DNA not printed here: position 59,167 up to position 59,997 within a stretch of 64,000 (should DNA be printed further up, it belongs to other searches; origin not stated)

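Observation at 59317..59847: Domain-minimal CusB: metal-binding motif plus membrane-proximal domain only, translationally coupled to cusA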

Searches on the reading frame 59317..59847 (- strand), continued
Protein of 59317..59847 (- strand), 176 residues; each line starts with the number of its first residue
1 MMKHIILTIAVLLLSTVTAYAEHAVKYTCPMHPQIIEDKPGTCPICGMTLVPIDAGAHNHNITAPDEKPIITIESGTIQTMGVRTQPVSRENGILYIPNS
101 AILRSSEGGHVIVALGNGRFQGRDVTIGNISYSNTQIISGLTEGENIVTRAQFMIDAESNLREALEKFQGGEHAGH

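Call 59: find_homologous_proteins(query=P0176, max_evalue=1e-8)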
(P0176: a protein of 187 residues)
Query P0176 (187 aa): 245 proteins with E <= 1e-8 among 595 candidates; the best 120 are listed.
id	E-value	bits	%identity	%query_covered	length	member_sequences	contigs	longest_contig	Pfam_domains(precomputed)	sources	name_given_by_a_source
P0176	1.8e-113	394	100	100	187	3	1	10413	PF19335.6,PF25967.1,PF25975.1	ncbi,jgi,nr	ncbi:MAG TPA: heavy metal-binding domain-containing protein [Fibrobacteria bacterium]|jgi:hypothetic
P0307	1.1e-70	255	71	90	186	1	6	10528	PF19335.6,PF25989.1,PF25967.1,PF25975.1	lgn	-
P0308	4.6e-64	233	60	99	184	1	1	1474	PF19335.6,PF25989.1,PF25967.1,PF25975.1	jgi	jgi:hypothetical protein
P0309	5.7e-62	227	64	88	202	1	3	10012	PF19335.6,PF25975.1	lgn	-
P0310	1.6e-58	215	59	95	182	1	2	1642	PF19335.6,PF25967.1,PF25975.1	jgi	jgi:hypothetical protein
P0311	1.9e-40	157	58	71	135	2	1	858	PF19335.6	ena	-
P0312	3.4e-36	143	45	99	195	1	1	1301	PF19335.6,PF25989.1,PF25975.1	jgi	jgi:hypothetical protein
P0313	1.6e-33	134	41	52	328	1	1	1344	PF19335.6,PF25989.1,PF25967.1,PF25944.1,PF25975.1,PF25954.1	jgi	jgi:rubrerythrin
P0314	1.0e-31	128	43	43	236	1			PF19335.6,PF25989.1,PF25967.1,PF25975.1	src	-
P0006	2.3e-31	127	44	77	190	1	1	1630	PF19335.6,PF25967.1,PF25975.1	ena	-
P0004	5.7e-31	126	47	78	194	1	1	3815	PF19335.6,PF25989.1,PF25967.1,PF25975.1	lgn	-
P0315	1.9e-30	124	39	52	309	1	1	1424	PF19335.6,PF25989.1,PF25967.1,PF25944.1,PF25975.1,PF25954.1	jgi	-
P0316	3.9e-30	123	44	42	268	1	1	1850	PF19335.6,PF25989.1,PF25967.1,PF25975.1,PF25954.1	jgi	jgi:ribosomal protein S27E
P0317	1.5e-29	121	43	38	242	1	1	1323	PF19335.6,PF25989.1,PF25967.1,PF25975.1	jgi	jgi:hypothetical protein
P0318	2.5e-29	120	46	38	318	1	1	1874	PF19335.6,PF25967.1,PF25975.1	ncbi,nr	ncbi:MAG: hypothetical protein D6760_13080 [Deltaproteobacteria bacterium]|nr:MAG: hypothetical prot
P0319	9.7e-29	118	42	43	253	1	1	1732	PF19335.6,PF25989.1,PF25967.1,PF25975.1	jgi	jgi:rubrerythrin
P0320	2.2e-28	117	40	55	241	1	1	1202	PF19335.6,PF25989.1,PF25967.1,PF25975.1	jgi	-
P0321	5.2e-28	116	39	50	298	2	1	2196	PF19335.6,PF25989.1,PF25967.1,PF13878.13,PF25975.1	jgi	jgi:rubrerythrin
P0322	3.1e-27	114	48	30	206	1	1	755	PF19335.6,PF25967.1,PF25975.1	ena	-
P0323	3.4e-27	113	50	35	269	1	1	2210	PF19335.6,PF25975.1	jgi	jgi:rubrerythrin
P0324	3.7e-27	113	41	50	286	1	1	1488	PF19335.6,PF25989.1,PF24292.2,PF25967.1,PF25975.1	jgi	jgi:rubrerythrin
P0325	3.8e-27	113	44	50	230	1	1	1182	PF19335.6,PF25989.1,PF25967.1,PF25975.1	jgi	jgi:hypothetical protein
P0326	2.6e-26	111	42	52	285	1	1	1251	PF19335.6,PF25989.1,PF25967.1,PF13878.13,PF25975.1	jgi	jgi:hypothetical protein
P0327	3.7e-26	110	46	40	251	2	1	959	PF19335.6,PF25989.1,PF25967.1,PF25975.1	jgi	jgi:rubrerythrin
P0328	3.8e-26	110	43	36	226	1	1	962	PF19335.6,PF25975.1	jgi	-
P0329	4.9e-26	110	43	50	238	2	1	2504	PF19335.6,PF25967.1,PF25975.1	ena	-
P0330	5.7e-26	109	61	17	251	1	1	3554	PF19335.6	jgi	jgi:rubrerythrin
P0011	6.5e-26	109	42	50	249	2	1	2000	PF19335.6,PF25989.1,PF25975.1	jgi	jgi:rubrerythrin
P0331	6.5e-26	109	47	32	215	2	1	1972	PF19335.6,PF25975.1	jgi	jgi:rubrerythrin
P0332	7.0e-26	109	42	50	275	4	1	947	PF19335.6,PF25989.1,PF25967.1,PF25975.1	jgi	-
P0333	1.3e-25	108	42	53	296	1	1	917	PF19335.6,PF25989.1,PF25990.1,PF25967.1,PF25944.1,PF25975.1,PF25954.1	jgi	jgi:rubrerythrin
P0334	1.9e-25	108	49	38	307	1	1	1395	PF19335.6,PF25989.1,PF25967.1,PF25975.1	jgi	jgi:rubrerythrin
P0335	2.0e-25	108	43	50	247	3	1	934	PF19335.6,PF25989.1,PF25967.1,PF25975.1,PF25954.1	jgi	jgi:rubrerythrin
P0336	3.7e-25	107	39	51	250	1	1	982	PF19335.6,PF25967.1,PF25975.1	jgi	-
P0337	3.8e-25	107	40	51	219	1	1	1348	PF19335.6,PF25989.1,PF25967.1,PF25975.1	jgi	jgi:rubrerythrin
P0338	3.9e-25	107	49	39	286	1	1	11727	PF19335.6,PF25989.1,PF25967.1,PF25944.1,PF25975.1,PF25954.1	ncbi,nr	ncbi:MAG: hypothetical protein A2X49_00450 [Lentisphaerae bacterium GWF2_52_8]|nr:MAG: hypothetical 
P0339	7.6e-25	106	49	39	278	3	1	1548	PF19335.6,PF25989.1,PF25967.1,PF25975.1,PF25954.1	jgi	-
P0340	2.1e-24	104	49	37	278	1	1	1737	PF19335.6,PF25989.1,PF25967.1,PF25944.1,PF25975.1,PF25954.1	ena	-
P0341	4.3e-24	103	61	28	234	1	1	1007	PF19335.6,PF24292.2,PF13878.13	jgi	jgi:hypothetical protein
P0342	4.9e-24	103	49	39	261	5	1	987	PF19335.6,PF25989.1,PF25967.1,PF25944.1,PF25975.1,PF25954.1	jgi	-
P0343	8.0e-24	102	47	37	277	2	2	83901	PF19335.6,PF25989.1,PF25967.1,PF25944.1,PF25975.1,PF25954.1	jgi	jgi:multidrug efflux pump subunit AcrA (membrane-fusion protein)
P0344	1.4e-23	102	54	43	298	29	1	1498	PF19335.6,PF25989.1,PF25975.1,PF25954.1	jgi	jgi:hypothetical protein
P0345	1.6e-23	101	57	29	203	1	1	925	PF19335.6,PF25975.1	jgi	-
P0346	1.8e-23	101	54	29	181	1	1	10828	PF19335.6,PF25975.1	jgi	jgi:ribosomal protein S27E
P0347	2.2e-23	101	39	52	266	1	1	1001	PF19335.6,PF25989.1,PF25967.1,PF25944.1,PF25975.1,PF25954.1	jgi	jgi:rubrerythrin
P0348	2.3e-23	101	45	40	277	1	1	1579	PF19335.6,PF25989.1,PF25967.1,PF25944.1,PF25975.1,PF25954.1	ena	-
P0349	3.5e-23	100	44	48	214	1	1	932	PF19335.6,PF25989.1,PF25967.1,PF25975.1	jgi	jgi:rubrerythrin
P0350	1.1e-22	99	46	39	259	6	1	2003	PF19335.6,PF25989.1,PF25967.1,PF25975.1,PF25954.1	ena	-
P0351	1.8e-22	98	57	40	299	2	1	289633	PF19335.6,PF25989.1,PF25975.1,PF25954.1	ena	-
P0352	1.9e-22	98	53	35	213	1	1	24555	PF19335.6,PF25975.1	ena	-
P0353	1.9e-22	98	61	37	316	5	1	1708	PF19335.6,PF25989.1,PF25967.1,PF25975.1,PF25954.1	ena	-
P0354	6.4e-22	96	57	40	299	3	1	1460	PF19335.6,PF25989.1,PF25975.1,PF25954.1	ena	-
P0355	7.0e-22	96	55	40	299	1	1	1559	PF19335.6,PF25989.1,PF25944.1,PF25975.1,PF25954.1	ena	-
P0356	8.1e-22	96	52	40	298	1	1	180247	PF19335.6,PF25989.1,PF25944.1,PF25975.1,PF25954.1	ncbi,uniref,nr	ncbi:efflux RND transporter periplasmic adaptor subunit [Sulfuricaulis sp.]|uniref:efflux RND transp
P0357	9.9e-22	96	46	37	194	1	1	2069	PF19335.6,PF25975.1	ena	-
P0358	1.6e-21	95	59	18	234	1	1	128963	PF19335.6,PF24292.2,PF13878.13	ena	-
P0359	1.8e-21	95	43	37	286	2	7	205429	PF19335.6,PF25989.1,PF25967.1,PF25975.1,PF25954.1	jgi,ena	-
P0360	1.8e-21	95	41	37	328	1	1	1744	PF19335.6,PF25989.1,PF25967.1,PF25975.1,PF25954.1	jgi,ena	-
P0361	2.8e-21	94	44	51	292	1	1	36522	PF19335.6,PF25989.1,PF25990.1,PF25967.1,PF25944.1,PF25975.1,PF25954.1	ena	-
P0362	2.9e-21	94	50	28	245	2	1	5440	PF19335.6,PF24292.2,PF13878.13,PF25975.1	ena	-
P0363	3.1e-21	94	63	37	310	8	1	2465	PF19335.6,PF25989.1,PF25967.1,PF25975.1,PF25954.1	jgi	jgi:hypothetical protein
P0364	4.7e-21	93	53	39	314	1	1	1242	PF19335.6,PF25989.1,PF25975.1,PF25954.1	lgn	-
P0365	5.1e-21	93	63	36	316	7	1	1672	PF19335.6,PF25989.1,PF25975.1,PF25954.1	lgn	-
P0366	5.3e-21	93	42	41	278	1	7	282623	PF19335.6,PF25989.1,PF25967.1,PF25975.1,PF25954.1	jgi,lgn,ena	-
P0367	7.7e-21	93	46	37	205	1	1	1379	PF19335.6,PF25975.1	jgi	-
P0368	1.1e-20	92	41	44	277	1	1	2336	PF19335.6,PF25989.1,PF25967.1,PF25975.1,PF25954.1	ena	-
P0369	1.5e-20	92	36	55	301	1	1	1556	PF19335.6,PF25990.1,PF25967.1,PF25944.1,PF25975.1,PF25954.1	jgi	-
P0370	4.0e-20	90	42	46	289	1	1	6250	PF19335.6,PF25989.1,PF25975.1,PF25954.1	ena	-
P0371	4.5e-20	90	41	52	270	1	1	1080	PF19335.6,PF25989.1,PF25967.1,PF25944.1,PF25975.1,PF25954.1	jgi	jgi:hypothetical protein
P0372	5.9e-20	90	41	54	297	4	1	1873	PF25973.1,PF19335.6,PF25989.1,PF25967.1,PF25944.1,PF25975.1,PF25954.1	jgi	jgi:RND family efflux transporter MFP subunit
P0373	8.9e-20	89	29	75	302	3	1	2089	PF19335.6,PF25989.1,PF25967.1,PF25975.1,PF25954.1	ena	-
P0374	9.0e-20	89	41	27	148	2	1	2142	PF19335.6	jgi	jgi:uncharacterized protein with PIN domain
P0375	9.2e-20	89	44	40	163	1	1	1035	PF19335.6,PF25989.1,PF25967.1,PF25975.1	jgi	-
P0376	1.0e-19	89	63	37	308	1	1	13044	PF19335.6,PF25989.1,PF25975.1,PF25954.1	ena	-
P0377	1.1e-19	89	41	52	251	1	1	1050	PF19335.6,PF25989.1,PF25967.1,PF25944.1,PF25975.1,PF25954.1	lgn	-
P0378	1.1e-19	89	43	39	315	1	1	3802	PF19335.6,PF25989.1,PF25975.1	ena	-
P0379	1.1e-19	89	39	52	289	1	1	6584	PF19335.6,PF25989.1,PF25975.1,PF25954.1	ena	-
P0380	1.3e-19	89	63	37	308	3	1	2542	PF19335.6,PF25989.1,PF25975.1,PF25954.1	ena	-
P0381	1.6e-19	88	38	54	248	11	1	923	PF19335.6,PF25989.1,PF25967.1,PF25944.1,PF25975.1,PF25954.1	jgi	jgi:hypothetical protein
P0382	1.7e-19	88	43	40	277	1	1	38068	PF19335.6,PF25989.1,PF25967.1,PF25975.1,PF25954.1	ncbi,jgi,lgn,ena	-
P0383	1.8e-19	88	43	39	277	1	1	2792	PF19335.6,PF25989.1,PF25967.1,PF25975.1,PF25954.1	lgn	-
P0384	1.9e-19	88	40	53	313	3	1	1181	PF25973.1,PF19335.6,PF25869.1,PF25989.1,PF25967.1,PF25944.1,PF25975.1,PF25954.1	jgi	jgi:multidrug efflux pump subunit AcrA (membrane-fusion protein)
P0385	2.2e-19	88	57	36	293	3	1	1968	PF19335.6,PF25989.1,PF25975.1,PF25954.1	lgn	-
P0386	2.2e-19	88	32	57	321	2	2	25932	PF19335.6,PF25869.1,PF25975.1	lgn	-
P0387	2.6e-19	88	39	52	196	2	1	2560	PF19335.6,PF25989.1,PF25967.1,PF25975.1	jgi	jgi:hypothetical protein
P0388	3.6e-19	87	45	39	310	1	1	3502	PF19335.6,PF25989.1,PF25967.1,PF25975.1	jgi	jgi:hypothetical protein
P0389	5.4e-19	87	40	52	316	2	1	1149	PF19335.6,PF25869.1,PF25989.1,PF25919.1,PF25917.1,PF25975.1,PF25954.1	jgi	jgi:Cu(I)/Ag(I) efflux system membrane fusion protein/cobalt-zinc-cadmium efflux system membrane fus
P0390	6.1e-19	87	37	52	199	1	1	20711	PF19335.6,PF25944.1,PF25975.1,PF25954.1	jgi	jgi:Cu(I)/Ag(I) efflux system membrane fusion protein/cobalt-zinc-cadmium efflux system membrane fus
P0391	6.4e-19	86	37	51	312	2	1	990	PF19335.6,PF25989.1,PF25944.1,PF25975.1,PF25954.1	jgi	jgi:hypothetical protein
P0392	1.2e-18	86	39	52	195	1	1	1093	PF19335.6,PF25989.1,PF25967.1,PF25975.1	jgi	jgi:hypothetical protein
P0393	1.4e-18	85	37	52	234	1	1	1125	PF19335.6,PF25975.1,PF25954.1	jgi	jgi:RND family efflux transporter MFP subunit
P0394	1.8e-18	85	41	55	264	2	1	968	PF25973.1,PF19335.6,PF25989.1,PF25967.1,PF25944.1,PF25975.1,PF25954.1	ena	-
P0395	2.3e-18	85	38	58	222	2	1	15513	PF19335.6,PF25989.1,PF25967.1,PF25944.1,PF25975.1,PF25954.1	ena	-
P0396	2.9e-18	84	42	52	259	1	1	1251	PF19335.6,PF25989.1,PF25967.1,PF25944.1,PF25975.1,PF25954.1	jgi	jgi:hypothetical protein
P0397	4.2e-18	84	51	34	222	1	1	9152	PF19335.6,PF25975.1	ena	-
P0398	7.8e-18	83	43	37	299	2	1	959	PF19335.6,PF25967.1,PF25944.1,PF25975.1,PF25954.1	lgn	-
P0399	9.8e-18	83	37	52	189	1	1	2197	PF19335.6,PF25989.1,PF25975.1,PF25954.1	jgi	jgi:Cu(I)/Ag(I) efflux system membrane fusion protein/cobalt-zinc-cadmium efflux system membrane fus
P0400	1.1e-17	82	45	40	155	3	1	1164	PF19335.6,PF25989.1,PF25975.1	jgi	jgi:Cu(I)/Ag(I) efflux system membrane fusion protein/cobalt-zinc-cadmium efflux system membrane fus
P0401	1.1e-17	82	38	53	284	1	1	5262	PF19335.6,PF25989.1,PF25975.1,PF25954.1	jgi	jgi:Cu(I)/Ag(I) efflux system membrane fusion protein/cobalt-zinc-cadmium efflux system membrane fus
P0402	1.2e-17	82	45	40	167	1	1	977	PF19335.6,PF25989.1,PF25967.1,PF25975.1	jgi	jgi:hypothetical protein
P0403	2.2e-17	81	45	35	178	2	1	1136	PF19335.6,PF25989.1,PF25967.1,PF25975.1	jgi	jgi:hypothetical protein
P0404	2.2e-17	81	37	52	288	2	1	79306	PF19335.6,PF25989.1,PF25967.1,PF25975.1,PF25954.1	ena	-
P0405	2.7e-17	81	60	27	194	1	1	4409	PF19335.6,PF04945.20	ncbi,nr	ncbi:MAG: YHS domain-containing protein, partial [Acidobacteriota bacterium]|nr:YHS domain-containin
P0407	4.4e-17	81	41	36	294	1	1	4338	PF19335.6,PF25989.1,PF25975.1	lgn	-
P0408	4.6e-17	80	36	54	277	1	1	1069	PF19335.6,PF25989.1,PF25967.1,PF25944.1,PF25975.1,PF25954.1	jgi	jgi:hypothetical protein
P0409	5.3e-17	80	38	54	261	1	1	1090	PF19335.6,PF25989.1,PF25967.1,PF25944.1,PF25975.1,PF25954.1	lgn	-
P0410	6.9e-17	80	62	22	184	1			PF19335.6,PF04945.20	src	-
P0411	8.2e-17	80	45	37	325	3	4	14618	PF19335.6,PF25869.1,PF25954.1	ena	-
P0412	8.9e-17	80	37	52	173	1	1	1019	PF19335.6,PF25967.1,PF25975.1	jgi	jgi:hypothetical protein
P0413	9.0e-17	79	68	13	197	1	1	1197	PF19335.6,PF25989.1,PF25944.1,PF25975.1,PF25954.1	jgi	jgi:Cu(I)/Ag(I) efflux system membrane fusion protein/cobalt-zinc-cadmium efflux system membrane fus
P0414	9.5e-17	79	77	16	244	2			PF19335.6,PF04945.20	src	-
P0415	1.3e-16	79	55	26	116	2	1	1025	PF19335.6,PF25975.1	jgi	jgi:rubrerythrin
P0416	3.0e-16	78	54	27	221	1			PF19335.6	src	-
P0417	3.5e-16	78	71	19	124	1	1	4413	PF19335.6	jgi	jgi:P-type Cu+ transporter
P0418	3.8e-16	77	46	37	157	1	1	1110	PF19335.6,PF25989.1,PF25967.1,PF25975.1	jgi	jgi:hypothetical protein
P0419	4.8e-16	77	48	24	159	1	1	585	PF19335.6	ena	-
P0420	5.1e-16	77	37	54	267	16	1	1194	PF19335.6,PF25989.1,PF25967.1,PF25944.1,PF25975.1,PF25954.1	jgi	jgi:hypothetical protein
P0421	5.3e-16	77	41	52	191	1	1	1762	PF19335.6,PF25989.1,PF25975.1,PF25954.1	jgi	jgi:Cu(I)/Ag(I) efflux system membrane fusion protein/cobalt-zinc-cadmium efflux system membrane fus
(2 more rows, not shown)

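Call 60: find_encoding_contigs(protein=P0307, flank=10000, max_places=3)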
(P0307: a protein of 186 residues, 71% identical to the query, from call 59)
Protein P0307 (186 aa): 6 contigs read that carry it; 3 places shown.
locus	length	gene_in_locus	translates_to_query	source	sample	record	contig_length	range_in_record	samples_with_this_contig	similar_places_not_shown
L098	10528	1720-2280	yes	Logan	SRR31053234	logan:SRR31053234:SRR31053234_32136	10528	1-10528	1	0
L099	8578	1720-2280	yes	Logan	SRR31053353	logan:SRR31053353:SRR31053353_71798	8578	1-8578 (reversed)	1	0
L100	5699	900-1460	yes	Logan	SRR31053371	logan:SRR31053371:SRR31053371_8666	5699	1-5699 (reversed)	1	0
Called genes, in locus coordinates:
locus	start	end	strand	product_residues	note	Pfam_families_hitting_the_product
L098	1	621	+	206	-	?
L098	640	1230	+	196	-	PF11827:DUF3347 (weak)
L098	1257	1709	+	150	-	PF09990:DUF2231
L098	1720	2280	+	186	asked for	PF19335:HMBD, PF25967:RND-MFP_C (weak), PF25975:CzcB_C, PF25989:YknX_C (faint)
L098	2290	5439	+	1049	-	PF00873:ACR_tran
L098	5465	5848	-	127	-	-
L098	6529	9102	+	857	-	PF08800:BT4734-like_N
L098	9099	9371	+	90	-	PF12728:HTH_17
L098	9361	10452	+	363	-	PF00589:Phage_integrase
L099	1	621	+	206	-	?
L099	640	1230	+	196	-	PF11827:DUF3347 (weak)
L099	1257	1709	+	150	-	PF09990:DUF2231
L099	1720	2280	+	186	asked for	PF19335:HMBD, PF25967:RND-MFP_C (weak), PF25975:CzcB_C, PF25989:YknX_C (faint)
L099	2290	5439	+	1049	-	PF00873:ACR_tran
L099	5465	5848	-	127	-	-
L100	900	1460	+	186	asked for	PF19335:HMBD, PF25967:RND-MFP_C (weak), PF25975:CzcB_C, PF25989:YknX_C (faint)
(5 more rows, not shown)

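Call 61: find_encoding_contigs(protein=P0309, flank=10000, max_places=2)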
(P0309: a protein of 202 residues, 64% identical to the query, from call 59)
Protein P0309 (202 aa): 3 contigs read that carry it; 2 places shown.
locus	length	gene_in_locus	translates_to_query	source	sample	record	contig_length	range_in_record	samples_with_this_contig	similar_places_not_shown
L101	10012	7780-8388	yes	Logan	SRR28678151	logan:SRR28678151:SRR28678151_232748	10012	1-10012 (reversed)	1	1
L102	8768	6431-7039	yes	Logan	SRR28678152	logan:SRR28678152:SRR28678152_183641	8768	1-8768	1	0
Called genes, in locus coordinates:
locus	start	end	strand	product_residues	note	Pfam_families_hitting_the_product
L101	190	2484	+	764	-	PF00403:HMA, PF00122:E1-E2_ATPase, PF00702:Hydrolase, PF08282:Hydrolase_3 (faint)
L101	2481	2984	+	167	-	PF00376:MerR, PF13411:MerR_1, PF09278:MerR-DNA-bind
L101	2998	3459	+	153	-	PF03713:DUF305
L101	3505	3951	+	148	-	-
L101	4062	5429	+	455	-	PF02321:OEP (faint)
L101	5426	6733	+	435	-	PF07732:Cu-oxidase_3, PF07731:Cu-oxidase_2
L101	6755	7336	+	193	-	PF11827:DUF3347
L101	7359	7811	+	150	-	PF09990:DUF2231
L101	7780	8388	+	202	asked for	PF19335:HMBD, PF25975:CzcB_C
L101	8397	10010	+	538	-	?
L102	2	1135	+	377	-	?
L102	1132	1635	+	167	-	PF00376:MerR, PF13411:MerR_1, PF09278:MerR-DNA-bind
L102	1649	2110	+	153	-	PF03713:DUF305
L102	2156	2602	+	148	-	-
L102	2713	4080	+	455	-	PF02321:OEP (faint)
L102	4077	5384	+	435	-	PF07732:Cu-oxidase_3, PF07731:Cu-oxidase_2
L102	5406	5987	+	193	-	PF11827:DUF3347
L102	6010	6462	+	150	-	PF09990:DUF2231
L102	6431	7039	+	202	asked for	PF19335:HMBD, PF25975:CzcB_C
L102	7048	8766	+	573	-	?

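Call 62: search_protein_families(library=pfam, proteins=[L101:4062-5429:+, L101:3505-3951:+, L101:6755-7336:+, L101:7359-7811:+, L101:7780-8388:+], max_evalue=0.1)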
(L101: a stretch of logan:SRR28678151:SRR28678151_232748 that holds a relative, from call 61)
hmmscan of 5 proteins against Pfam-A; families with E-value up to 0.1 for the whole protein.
L101:4062-5429:+ (455 aa): 1 family
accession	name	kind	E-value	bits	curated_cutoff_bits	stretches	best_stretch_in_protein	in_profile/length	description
PF02321.23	OEP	-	4.9e-20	72.6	22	2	250-426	2-187/187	Outer membrane efflux protein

L101:3505-3951:+ (148 aa): 0 families

L101:6755-7336:+ (193 aa): 2 families
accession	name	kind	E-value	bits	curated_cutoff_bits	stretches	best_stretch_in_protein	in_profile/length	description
PF11827.13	DUF3347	-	2.5e-08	35.1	25.5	1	43-121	2-87/93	Protein of unknown function (DUF3347)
PF03035.19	RNA_capsid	-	0.062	13.7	27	1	88-164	140-196/238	Calicivirus putative RNA polymerase/capsid protein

L101:7359-7811:+ (150 aa): 3 families
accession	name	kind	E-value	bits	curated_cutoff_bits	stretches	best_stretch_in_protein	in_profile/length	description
PF09990.14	DUF2231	-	1.6e-08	35.2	26.4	1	10-148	3-138/139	Predicted membrane protein (DUF2231)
PF06197.19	DUF998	-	0.00024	21.2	30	1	23-136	49-163/184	Protein of unknown function (DUF998)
PF13567.11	DUF4131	-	0.082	13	31.6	0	20-73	9-62/165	Domain of unknown function (DUF4131)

L101:7780-8388:+ (202 aa): 1 family
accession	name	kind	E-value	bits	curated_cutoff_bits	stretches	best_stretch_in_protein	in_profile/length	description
PF19335.5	HMBD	-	1.1e-10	41.7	23.6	1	57-82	1-26/28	Heavy metal binding domain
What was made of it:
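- In the independent Fibrobacteria clade, one locus (L101/L102) has a genuine OEP-family gene (Pfam 72.6 bits) 2.3 kb upstream on the same strand (calls 61, 62). L101/L102 of the Fibrobacteria mini clade carry an OEP gene in the same cluster (calls 61, 62).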
